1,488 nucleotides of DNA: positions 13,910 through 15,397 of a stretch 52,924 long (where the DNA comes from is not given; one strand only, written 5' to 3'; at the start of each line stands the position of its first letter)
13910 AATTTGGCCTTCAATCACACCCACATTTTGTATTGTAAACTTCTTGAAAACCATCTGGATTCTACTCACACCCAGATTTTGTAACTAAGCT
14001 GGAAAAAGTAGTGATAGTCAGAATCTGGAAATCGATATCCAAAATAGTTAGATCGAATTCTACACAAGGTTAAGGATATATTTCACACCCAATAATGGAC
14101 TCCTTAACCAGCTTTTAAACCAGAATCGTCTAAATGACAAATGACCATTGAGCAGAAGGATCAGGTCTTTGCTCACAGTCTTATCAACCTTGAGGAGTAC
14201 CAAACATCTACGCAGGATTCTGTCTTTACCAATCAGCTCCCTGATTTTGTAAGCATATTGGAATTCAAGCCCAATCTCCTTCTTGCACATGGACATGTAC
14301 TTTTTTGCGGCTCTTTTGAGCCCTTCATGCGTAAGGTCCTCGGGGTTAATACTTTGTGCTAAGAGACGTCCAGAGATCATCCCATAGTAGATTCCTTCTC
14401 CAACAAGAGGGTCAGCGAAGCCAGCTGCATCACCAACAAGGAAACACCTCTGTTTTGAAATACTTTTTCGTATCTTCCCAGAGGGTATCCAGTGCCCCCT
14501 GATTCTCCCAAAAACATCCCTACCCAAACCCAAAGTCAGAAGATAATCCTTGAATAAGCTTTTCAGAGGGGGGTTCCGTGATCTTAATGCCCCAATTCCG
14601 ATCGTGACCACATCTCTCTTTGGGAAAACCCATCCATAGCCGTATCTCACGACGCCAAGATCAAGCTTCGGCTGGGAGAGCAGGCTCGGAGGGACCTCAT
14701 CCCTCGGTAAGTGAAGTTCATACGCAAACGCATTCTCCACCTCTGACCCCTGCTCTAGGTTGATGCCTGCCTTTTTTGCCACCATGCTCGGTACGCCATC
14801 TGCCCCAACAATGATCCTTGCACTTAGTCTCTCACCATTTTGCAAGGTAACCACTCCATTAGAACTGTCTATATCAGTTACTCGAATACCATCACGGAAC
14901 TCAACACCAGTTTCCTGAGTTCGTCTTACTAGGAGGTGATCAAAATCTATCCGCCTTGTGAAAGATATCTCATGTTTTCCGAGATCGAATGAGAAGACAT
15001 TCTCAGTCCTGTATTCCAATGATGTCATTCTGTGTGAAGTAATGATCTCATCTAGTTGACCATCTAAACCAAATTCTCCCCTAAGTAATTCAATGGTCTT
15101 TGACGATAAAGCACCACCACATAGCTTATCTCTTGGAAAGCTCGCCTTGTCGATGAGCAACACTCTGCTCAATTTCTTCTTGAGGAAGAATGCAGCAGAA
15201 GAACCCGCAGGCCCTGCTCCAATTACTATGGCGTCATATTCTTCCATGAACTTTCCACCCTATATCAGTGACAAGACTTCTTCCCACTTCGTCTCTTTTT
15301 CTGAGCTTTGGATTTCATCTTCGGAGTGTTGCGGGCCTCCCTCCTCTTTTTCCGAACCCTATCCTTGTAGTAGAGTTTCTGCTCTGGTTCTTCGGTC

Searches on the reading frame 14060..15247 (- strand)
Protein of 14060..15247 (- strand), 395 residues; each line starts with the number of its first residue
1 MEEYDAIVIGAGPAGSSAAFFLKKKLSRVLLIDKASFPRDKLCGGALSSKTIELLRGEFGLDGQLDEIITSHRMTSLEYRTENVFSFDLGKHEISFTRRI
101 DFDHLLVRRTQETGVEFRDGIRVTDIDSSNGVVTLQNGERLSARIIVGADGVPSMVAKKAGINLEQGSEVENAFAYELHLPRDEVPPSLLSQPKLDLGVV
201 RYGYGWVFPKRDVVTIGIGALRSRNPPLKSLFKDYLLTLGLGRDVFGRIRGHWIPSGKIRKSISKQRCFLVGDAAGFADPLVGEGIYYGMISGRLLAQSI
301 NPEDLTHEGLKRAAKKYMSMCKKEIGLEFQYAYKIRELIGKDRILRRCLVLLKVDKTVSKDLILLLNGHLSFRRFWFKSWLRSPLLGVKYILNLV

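Call 9: search_protein_families(library=pfam, proteins=[window:14060-15247:-], max_evalue=0.001)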
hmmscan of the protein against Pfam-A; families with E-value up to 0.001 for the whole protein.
window:14060-15247:- (395 aa): 10 families
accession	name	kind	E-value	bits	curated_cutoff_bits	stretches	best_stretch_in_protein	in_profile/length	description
PF01494.25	FAD_binding_3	-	1.6e-20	74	22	1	3-170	1-177/349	FAD binding domain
PF07992.20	Pyr_redox_2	-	2.6e-11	43.9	26.1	1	4-107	1-105/291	Pyridine nucleotide-disulphide oxidoreductase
PF01266.30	DAO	-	7.3e-09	36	27.9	1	5-38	1-34/353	FAD dependent oxidoreductase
PF04820.20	Trp_halogenase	-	2.6e-07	30.3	21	0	7-42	3-42/458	Tryptophan halogenase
PF03486.20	HI0933_like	-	5.5e-07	29.7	50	1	5-42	2-39/244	HI0933-like protein Rossmann domain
PF13450.12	NAD_binding_8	-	2.5e-05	24.9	21.9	1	8-37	1-30/68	NAD(P)-binding Rossmann-like domain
PF12831.13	FAD_oxidored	-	2.5e-05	24.2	27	1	5-172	1-165/416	FAD dependent oxidoreductase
PF05834.18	Lycopene_cycl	-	2.7e-05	23.9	23.4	1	5-172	1-162/380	Lycopene cyclase protein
PF00890.30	FAD_binding_2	-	0.00038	20.2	20.4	0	5-36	1-32/414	FAD binding domain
PF00070.33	Pyr_redox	-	0.00089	20.2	22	0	6-55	2-50/82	Pyridine nucleotide-disulphide oxidoreductase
